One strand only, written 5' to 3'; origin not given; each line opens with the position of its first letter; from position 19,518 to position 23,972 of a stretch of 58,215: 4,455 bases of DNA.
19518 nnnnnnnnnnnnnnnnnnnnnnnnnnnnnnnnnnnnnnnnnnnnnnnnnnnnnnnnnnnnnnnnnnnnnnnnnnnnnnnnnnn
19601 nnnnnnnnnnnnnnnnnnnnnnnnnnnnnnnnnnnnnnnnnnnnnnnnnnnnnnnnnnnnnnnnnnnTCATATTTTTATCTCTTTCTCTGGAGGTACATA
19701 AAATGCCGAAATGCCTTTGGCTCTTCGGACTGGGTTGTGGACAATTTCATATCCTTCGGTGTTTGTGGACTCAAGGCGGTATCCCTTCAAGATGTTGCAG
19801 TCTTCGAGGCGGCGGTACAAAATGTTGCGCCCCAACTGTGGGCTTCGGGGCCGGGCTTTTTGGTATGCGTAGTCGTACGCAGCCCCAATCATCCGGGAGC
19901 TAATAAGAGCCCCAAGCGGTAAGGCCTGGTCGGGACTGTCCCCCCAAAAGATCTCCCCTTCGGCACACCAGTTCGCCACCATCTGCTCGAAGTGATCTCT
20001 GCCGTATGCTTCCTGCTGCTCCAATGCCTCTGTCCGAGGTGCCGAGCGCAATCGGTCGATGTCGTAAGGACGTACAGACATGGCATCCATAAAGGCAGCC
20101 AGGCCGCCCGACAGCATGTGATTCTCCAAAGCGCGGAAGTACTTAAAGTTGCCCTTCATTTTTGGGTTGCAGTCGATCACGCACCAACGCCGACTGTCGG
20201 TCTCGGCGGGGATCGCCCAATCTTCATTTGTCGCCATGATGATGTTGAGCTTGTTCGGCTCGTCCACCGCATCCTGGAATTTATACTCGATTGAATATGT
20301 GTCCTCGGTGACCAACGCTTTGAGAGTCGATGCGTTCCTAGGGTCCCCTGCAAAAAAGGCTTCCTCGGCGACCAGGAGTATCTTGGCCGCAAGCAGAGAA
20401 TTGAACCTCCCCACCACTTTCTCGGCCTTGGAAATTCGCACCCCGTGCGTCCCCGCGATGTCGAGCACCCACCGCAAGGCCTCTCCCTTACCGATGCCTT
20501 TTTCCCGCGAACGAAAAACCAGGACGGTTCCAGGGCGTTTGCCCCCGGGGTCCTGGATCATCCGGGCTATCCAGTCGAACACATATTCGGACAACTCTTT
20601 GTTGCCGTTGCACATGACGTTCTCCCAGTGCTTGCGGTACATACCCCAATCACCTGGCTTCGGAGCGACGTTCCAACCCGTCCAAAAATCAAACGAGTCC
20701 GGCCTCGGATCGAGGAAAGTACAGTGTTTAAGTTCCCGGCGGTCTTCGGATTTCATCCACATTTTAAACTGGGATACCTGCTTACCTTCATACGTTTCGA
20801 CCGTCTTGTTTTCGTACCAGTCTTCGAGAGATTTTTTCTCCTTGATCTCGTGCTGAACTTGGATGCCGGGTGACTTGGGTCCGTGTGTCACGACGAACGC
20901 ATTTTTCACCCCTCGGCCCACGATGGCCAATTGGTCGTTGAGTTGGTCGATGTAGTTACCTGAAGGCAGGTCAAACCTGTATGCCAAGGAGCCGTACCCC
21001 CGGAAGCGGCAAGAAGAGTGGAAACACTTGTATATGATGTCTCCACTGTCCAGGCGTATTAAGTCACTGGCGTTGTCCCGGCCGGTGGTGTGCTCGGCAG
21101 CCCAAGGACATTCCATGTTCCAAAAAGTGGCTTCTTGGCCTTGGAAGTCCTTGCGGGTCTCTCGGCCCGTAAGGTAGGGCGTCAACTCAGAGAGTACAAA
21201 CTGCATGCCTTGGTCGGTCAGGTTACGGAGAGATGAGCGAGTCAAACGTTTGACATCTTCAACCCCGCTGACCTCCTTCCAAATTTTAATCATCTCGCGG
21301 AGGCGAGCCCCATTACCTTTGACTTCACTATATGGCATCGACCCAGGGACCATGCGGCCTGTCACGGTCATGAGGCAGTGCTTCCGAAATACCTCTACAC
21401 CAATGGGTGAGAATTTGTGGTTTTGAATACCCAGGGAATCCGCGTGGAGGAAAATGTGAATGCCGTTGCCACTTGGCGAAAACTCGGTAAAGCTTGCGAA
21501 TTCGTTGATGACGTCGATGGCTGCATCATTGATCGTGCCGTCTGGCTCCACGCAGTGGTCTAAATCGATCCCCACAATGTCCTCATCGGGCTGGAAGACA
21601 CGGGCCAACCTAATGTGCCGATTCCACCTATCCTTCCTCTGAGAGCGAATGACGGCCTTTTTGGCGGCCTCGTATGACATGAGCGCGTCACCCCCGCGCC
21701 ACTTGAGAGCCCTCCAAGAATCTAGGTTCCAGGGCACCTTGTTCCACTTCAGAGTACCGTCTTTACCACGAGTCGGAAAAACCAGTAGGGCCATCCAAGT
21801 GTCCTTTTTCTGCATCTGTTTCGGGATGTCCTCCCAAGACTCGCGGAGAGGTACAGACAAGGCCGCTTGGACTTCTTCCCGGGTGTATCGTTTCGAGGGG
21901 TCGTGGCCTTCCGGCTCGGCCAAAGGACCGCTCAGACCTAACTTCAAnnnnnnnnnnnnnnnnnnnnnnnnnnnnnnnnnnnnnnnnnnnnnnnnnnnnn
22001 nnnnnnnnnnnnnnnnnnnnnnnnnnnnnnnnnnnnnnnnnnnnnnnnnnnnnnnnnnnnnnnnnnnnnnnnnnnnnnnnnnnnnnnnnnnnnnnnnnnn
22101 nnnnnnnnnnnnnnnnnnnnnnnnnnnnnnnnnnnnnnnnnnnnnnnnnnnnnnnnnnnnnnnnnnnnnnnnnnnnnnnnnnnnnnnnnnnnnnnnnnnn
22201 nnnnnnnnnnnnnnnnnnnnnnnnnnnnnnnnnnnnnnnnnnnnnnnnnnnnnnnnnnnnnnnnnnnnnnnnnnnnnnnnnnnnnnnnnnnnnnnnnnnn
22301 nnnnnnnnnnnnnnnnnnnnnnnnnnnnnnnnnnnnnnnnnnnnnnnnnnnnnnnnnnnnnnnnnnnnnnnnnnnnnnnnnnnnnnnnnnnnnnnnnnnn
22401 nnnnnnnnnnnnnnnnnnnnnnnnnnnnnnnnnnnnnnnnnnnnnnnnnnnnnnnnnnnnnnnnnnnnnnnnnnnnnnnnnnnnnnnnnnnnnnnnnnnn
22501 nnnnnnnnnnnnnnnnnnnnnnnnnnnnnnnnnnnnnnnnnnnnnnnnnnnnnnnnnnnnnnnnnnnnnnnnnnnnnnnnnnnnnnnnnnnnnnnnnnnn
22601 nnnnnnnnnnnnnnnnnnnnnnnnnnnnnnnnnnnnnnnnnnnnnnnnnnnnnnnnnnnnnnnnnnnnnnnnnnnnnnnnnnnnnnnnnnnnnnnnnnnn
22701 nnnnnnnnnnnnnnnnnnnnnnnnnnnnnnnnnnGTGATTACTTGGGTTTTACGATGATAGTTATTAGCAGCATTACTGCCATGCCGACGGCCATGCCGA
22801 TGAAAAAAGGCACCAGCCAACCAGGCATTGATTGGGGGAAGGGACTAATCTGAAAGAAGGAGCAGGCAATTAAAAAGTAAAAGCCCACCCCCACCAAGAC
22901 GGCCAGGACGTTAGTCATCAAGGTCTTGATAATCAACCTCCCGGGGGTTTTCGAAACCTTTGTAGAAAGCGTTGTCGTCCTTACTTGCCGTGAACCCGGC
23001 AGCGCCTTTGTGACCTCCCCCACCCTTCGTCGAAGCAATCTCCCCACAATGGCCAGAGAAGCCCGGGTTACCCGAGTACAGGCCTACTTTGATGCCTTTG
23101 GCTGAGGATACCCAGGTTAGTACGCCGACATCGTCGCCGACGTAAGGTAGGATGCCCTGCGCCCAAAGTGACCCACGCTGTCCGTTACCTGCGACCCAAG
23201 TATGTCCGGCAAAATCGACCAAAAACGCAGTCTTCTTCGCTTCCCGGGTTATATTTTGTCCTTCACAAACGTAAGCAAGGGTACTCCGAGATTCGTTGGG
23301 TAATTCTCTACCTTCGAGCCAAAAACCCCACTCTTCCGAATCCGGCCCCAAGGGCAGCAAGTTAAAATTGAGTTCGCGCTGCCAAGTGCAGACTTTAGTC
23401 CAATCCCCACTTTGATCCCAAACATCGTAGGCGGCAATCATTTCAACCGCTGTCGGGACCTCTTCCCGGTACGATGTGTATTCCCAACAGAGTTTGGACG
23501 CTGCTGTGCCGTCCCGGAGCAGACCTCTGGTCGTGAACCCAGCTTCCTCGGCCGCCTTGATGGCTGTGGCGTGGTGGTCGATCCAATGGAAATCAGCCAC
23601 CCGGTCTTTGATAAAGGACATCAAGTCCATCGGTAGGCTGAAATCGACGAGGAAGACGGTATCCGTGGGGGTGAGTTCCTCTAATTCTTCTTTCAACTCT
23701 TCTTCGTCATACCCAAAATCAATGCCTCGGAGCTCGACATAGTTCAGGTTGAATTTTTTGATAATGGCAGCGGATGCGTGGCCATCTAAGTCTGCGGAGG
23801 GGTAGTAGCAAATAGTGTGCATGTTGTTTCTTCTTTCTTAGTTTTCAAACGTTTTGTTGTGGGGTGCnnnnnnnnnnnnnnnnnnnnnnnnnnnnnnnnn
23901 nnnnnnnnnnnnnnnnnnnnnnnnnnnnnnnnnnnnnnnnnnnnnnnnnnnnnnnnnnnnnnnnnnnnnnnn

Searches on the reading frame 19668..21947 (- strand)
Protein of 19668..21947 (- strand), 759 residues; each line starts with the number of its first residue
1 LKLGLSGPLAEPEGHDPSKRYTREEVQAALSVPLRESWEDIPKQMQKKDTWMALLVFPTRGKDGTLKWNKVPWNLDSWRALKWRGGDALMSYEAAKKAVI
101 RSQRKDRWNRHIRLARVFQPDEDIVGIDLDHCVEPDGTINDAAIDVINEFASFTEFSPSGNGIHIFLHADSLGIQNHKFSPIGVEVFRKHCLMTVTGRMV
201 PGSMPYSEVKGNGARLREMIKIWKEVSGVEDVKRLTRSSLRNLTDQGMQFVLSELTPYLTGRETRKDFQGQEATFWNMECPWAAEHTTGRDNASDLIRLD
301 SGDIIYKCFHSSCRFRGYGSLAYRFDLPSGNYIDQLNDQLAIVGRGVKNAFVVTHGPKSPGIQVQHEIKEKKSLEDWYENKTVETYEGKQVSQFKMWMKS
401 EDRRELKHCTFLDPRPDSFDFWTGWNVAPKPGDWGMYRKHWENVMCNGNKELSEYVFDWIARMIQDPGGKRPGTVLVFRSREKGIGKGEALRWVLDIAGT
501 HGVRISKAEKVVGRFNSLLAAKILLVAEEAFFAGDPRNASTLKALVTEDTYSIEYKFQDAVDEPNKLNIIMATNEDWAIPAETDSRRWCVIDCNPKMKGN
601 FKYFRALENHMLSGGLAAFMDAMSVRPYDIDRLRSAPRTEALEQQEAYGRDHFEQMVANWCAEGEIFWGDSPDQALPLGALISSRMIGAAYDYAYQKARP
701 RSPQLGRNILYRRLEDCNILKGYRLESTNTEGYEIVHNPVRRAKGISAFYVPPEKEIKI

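Call 7: search_protein_families(library=pfam, proteins=[window:19668-21947:-], max_evalue=0.01)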
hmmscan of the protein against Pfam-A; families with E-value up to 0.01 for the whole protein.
window:19668-21947:- (759 aa): 2 families
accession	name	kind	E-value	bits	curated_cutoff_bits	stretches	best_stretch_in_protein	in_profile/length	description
PF19263.5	DUF5906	-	1.3e-17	64.9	27.6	1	479-587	2-114/114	Family of unknown function (DUF5906)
PF05272.17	VapE-like_dom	-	0.00093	19.2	25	1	460-598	40-173/217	Virulence-associated protein E-like domain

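Call 8: search_protein_families(library=phrogs, proteins=[window:19668-21947:-], max_evalue=0.001)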
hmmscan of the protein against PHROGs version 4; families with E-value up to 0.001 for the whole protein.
window:19668-21947:- (759 aa): 8 families
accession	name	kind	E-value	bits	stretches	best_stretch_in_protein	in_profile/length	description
phrog_1829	-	DNA, RNA and nucleotide metabolism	1.2e-42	147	2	415-604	448-640/772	DNA primase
phrog_1156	-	DNA, RNA and nucleotide metabolism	1.1e-30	107.9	1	444-679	532-766/855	DNA primase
phrog_13901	-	DNA, RNA and nucleotide metabolism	9e-20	72.1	1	36-206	6-167/341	DNA primase/helicase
phrog_15962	-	DNA, RNA and nucleotide metabolism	3.7e-15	56.2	1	106-203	99-191/835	DNA primase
phrog_3022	-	DNA, RNA and nucleotide metabolism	1.6e-12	47.7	1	66-207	31-162/788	DNA primase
phrog_4762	-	unknown function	2.3e-11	43.4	1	443-598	476-631/822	-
phrog_8643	-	DNA, RNA and nucleotide metabolism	2.7e-09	38.1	1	124-199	94-170/179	DNA polymerase/primase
phrog_24712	-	unknown function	4.4e-08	32.5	1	445-647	446-645/801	-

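Call 34: find_related_loci(query=window:19668-21947:-, collection=viral_contigs, flank=10000)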
Query window:19668-21947:- (759 aa) in viral_contigs; peptide patterns used: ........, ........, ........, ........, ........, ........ (x = any residue, [..] = any of these).
2 stretches matched a pattern, but none encodes a relative of the query by tblastn (E <= 1e-3).

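Call 35: find_homologous_proteins(query=window:19668-21947:-, max_evalue=0.00001)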
Query window:19668-21947:- (759 aa): 20 proteins with E <= 0.00001 among 8000 candidates.
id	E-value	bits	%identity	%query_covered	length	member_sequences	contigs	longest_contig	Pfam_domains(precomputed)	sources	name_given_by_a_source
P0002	0.0e+0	1799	100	100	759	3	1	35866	PF19263.6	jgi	-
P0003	3.1e-40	156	35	35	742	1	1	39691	PF19263.6,PF05272.18,PF09250.17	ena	-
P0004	1.1e-36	145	30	36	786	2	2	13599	PF19263.6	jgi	jgi:hypothetical protein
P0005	3.6e-17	80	31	23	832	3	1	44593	PF19263.6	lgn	-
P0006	9.2e-17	79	35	23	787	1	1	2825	PF05272.18,PF08707.17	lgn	-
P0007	4.6e-16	76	29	28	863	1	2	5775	PF19263.6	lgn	-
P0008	3.3e-15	74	26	35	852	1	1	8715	PF19263.6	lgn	-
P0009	5.5e-15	73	22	42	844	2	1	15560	PF19263.6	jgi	-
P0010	5.3e-14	70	40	14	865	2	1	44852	-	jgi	jgi:hypothetical protein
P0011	1.6e-13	68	36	22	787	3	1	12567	PF05272.18,PF08707.17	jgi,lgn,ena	-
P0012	2.5e-13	67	34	22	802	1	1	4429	PF19263.6,PF05272.18,PF08707.17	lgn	-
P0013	3.1e-13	67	34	24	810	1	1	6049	PF19263.6,PF05272.18,PF08707.17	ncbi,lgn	-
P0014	3.2e-13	67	34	24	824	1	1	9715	PF05272.18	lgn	-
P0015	7.1e-12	63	36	19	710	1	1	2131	PF05272.18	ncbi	ncbi:MAG: hypothetical protein EYC71_07430, partial [Gammaproteobacteria bacterium]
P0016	3.4e-11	60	31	20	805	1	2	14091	PF19263.6,PF08707.17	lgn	-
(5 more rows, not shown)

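Call 36: find_encoding_contigs(protein=P0002, flank=10000, max_places=10)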
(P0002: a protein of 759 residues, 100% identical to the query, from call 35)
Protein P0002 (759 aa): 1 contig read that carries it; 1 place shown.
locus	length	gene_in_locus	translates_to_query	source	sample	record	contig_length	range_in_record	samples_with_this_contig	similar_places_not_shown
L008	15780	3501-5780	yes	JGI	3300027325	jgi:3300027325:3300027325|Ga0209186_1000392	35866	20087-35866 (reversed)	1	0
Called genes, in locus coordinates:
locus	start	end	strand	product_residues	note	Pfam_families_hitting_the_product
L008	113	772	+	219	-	PF02511:Thy1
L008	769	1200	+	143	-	-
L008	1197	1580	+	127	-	-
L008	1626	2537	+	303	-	-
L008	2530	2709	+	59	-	-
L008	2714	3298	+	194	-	-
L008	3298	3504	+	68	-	-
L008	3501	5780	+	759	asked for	PF19263:DUF5906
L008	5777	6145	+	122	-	-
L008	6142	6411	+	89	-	-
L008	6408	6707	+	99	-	-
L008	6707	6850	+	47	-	-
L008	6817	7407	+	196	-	-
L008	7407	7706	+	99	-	-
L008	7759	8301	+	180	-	-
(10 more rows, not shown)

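Call 37: find_encoding_contigs(protein=P0003, flank=10000, max_places=5)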
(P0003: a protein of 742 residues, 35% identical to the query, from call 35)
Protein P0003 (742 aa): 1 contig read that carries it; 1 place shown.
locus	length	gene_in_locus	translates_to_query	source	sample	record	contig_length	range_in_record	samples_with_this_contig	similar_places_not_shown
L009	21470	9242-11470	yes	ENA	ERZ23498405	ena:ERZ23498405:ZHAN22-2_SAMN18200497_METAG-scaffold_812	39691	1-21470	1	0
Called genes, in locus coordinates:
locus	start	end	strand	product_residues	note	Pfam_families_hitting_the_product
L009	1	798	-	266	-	?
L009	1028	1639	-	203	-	PF23984:DUF7307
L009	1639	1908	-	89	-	PF24043:DUF7352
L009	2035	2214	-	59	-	-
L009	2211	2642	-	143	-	PF00293:NUDIX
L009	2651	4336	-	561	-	PF00176:SNF2-rel_dom (faint), PF00271:Helicase_C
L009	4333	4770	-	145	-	PF12844:HTH_19, PF01381:HTH_3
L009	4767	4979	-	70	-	-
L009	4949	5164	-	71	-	-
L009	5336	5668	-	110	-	-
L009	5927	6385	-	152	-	-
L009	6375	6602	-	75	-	-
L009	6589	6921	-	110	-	-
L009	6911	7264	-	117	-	-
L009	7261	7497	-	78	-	-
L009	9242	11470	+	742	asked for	PF09250:Prim-Pol, PF05272:VapE-like_dom (weak), PF19263:DUF5906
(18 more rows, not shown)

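Call 68: search_solved_structures(query=window:19668-21947:-, max_evalue=10)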
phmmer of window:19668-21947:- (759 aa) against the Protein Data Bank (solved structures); distinct sequences matched with E-value up to 10: 9.
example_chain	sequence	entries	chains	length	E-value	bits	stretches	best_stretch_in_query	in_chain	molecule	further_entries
7ola_A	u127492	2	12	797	5.6e-07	31.4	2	111-201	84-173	DNA primase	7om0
7rr4_A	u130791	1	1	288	1.5e-05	26.7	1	117-204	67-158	Primase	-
7rr3_A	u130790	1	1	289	1.6e-05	26.6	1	117-204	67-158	Primase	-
6k9a_A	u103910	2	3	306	1.7e-05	26.5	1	117-204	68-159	Primase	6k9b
6a9w_A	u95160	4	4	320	1.8e-05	26.4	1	117-204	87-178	Primase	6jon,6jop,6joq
6k9e_A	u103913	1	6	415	0.00019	23.1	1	457-603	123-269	Primase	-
6k9c_A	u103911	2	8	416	0.00019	23.1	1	457-603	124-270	Primase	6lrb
2zdp_A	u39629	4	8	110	0.7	11.3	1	370-427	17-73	Heme-degrading monooxygenase isdI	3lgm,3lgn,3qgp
1sqe_A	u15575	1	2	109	0.71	11.2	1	370-427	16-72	hypothetical protein PG130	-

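Call 89: predict_structure(alignment_id=A2)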
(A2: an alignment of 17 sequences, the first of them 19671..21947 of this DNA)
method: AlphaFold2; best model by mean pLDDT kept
length: 759 residues; sequences in the alignment: 17
mean_pLDDT: 62.2   pTM: 0.42
mean pLDDT of the five models: 62.2, 60.8, 60.4, 58.5, 51.8
residues with pLDDT >= 90: 106; 70-90: 246; 50-70: 122; < 50: 285
segments of 3 or more residues with pLDDT < 50: 1-34, 83-86, 227-378, 398-410, 416-420, 669-674, 698-759
pLDDT, mean of each block of 10 residues (from residue 1): 27 40 45 61 84 70 56 61 56 87 66 84 86 79 80 81 85 73 79 86 68 80 63 38 30 29 26 25 28 26 27 28 31 37 28 29 36 46 58 55 37 48 79 94 94 95 82 90 88 90 84 80 85 68 82 77 84 85 81 91 91 93 91 83 81 69 58 49 61 57 42 40 34 29 31 34
secondary structure, 60 per line:
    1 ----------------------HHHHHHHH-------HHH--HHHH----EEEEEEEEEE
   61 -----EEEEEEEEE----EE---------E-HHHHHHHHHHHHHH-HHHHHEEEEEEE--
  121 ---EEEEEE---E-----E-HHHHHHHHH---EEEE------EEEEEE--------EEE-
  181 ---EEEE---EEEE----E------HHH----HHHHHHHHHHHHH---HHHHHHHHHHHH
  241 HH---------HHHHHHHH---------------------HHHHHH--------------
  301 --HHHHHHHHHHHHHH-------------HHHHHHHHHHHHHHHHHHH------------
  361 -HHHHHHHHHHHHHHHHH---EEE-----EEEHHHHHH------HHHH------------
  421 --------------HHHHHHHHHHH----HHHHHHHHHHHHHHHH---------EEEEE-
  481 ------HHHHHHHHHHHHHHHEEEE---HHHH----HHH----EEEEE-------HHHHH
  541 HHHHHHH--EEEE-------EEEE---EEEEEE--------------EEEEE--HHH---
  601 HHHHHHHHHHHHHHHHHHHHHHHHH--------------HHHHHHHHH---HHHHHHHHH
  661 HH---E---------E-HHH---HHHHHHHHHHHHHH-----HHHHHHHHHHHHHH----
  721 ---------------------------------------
elements in order (helices of 4 or more, strands of 3 or more residues): H23-30 H43-46 E51-60 E66-74 H92-105 H107-111 E112-118 E124-129 H141-149 E153-156 E163-168 E177-179 E184-187 E191-194 H213-225 H229-242 H252-259 H281-286 H303-316 H330-348 H362-378 E382-384 E390-392 H393-398 H405-408 H435-445 H450-465 E475-479 H487-501 E502-505 H509-512 E524-528 H536-547 E550-553 E561-564 E568-573 E588-592 H601-625 H640-648 H652-662 H684-697 H703-716

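Call 92: fold_search(model_id=the predicted structure, library=pdb)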
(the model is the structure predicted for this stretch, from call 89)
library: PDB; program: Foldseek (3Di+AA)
matches with E <= 10: 852; with E <= 0.001: 280
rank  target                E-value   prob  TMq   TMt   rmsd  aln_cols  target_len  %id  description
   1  6k9c_B                1.1e-13  1.00  0.27  0.48   3.6       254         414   20  The apo structure of NrS-1 C terminal region (305-718) (released 2020-04-08)
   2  6k9c_A                2.2e-13  1.00  0.28  0.49   3.4       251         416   18  The apo structure of NrS-1 C terminal region (305-718) (released 2020-04-08)
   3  6lrb_D                5.7e-13  1.00  0.27  0.48   3.9       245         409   19  The A form apo structure of NrS-1 C terminal region-CTR (released 2020-04-08)
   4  6lrb_F                6.4e-13  1.00  0.27  0.48   3.2       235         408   19  The A form apo structure of NrS-1 C terminal region-CTR (released 2020-04-08)
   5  6lrb_C                7.2e-13  1.00  0.27  0.48   3.4       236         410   19  The A form apo structure of NrS-1 C terminal region-CTR (released 2020-04-08)
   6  6k9e_B                9.5e-13  1.00  0.27  0.48   3.5       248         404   18  The A form apo structure of NrS-1 C terminal region-CTR(305-718) (released 2020-06-17)
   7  6lrb_B                1.1e-12  1.00  0.27  0.48   3.2       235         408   20  The A form apo structure of NrS-1 C terminal region-CTR (released 2020-04-08)
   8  6k9e_C                2.1e-12  1.00  0.26  0.48   3.7       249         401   19  The A form apo structure of NrS-1 C terminal region-CTR(305-718) (released 2020-06-17)
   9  6lrb_A                4.6e-12  1.00  0.27  0.48   3.3       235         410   20  The A form apo structure of NrS-1 C terminal region-CTR (released 2020-04-08)
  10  6k9e_A                4.6e-12  1.00  0.27  0.48   3.6       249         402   19  The A form apo structure of NrS-1 C terminal region-CTR(305-718) (released 2020-06-17)
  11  6jon                  5.6e-10  1.00  0.18  0.46   9.5       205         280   21  Crystal structures of phage NrS-1 N300-dNTPs-Mg2+ complex provide molecular mechanisms for substrate specificity (released 2019-06-26)
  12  6jop                  8.3e-10  1.00  0.18  0.47   9.5       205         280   20  Crystal structures of phage NrS-1 N300-dNTPs-Mg2+ complex provide molecular mechanisms for substrate specificity (released 2019-06-26)
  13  6a9w                  1.0e-09  1.00  0.19  0.48   8.9       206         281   20  Structure of the bifunctional DNA primase-polymerase from phage NrS-1 (released 2019-03-13)
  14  7rr4                  1.5e-09  1.00  0.18  0.47   8.9       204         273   20  Structure of Deep-Sea Phage NrS-1 Primase-Polymerase N300 in complex with magnesium and pyrophosphate (released 2022-01-12)
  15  6k9a                  4.7e-09  1.00  0.19  0.48   8.5       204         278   20  The complex of NrS-1 N terminal domain (1-305) with dGTP (released 2020-06-17)
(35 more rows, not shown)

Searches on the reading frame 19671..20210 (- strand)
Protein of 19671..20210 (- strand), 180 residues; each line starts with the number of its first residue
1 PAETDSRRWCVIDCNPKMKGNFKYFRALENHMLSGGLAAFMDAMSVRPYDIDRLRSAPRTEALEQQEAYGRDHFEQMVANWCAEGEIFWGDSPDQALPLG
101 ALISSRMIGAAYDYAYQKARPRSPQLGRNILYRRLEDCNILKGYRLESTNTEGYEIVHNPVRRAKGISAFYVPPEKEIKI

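Call 72: search_solved_structures(query=window:19671-20210:-, max_evalue=10, show_alignments=2)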
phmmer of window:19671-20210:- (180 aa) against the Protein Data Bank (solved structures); distinct sequences matched with E-value up to 10: 4.
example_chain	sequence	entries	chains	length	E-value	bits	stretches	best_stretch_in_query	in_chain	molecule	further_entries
7kh8_A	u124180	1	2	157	1.4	12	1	130-165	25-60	Low molecular weight phosphotyrosine protein phosphatase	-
3n8i_A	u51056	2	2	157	1.4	12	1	130-165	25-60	Low molecular weight phosphotyrosine protein phosphatase | LOW MOLECULAR WEIGHT PHOSPHOTYROSYL PHOSPHATASE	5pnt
5jnt_A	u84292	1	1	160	1.5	11.9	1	130-165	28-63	Low molecular weight phosphotyrosine protein phosphatase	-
5jnr_A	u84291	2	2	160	1.5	11.9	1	130-165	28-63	Low molecular weight phosphotyrosine protein phosphatase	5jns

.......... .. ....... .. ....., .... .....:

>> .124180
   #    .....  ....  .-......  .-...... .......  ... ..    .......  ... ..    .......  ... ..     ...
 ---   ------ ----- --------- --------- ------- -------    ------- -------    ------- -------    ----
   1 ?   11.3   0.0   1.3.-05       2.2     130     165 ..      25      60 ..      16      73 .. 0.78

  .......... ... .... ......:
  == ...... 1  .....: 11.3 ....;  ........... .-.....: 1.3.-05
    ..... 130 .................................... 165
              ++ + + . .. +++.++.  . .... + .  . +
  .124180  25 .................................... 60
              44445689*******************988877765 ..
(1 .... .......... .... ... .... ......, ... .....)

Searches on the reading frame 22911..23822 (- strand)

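Call 24: search_protein_families(library=phrogs, proteins=[window:22911-23822:-], max_evalue=0.001)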
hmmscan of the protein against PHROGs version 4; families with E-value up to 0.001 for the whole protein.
window:22911-23822:- (303 aa): 1 family
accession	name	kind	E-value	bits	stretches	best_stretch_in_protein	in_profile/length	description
phrog_4771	-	other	2.3e-21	77.3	1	1-283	16-287/363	DHH phosphoesterase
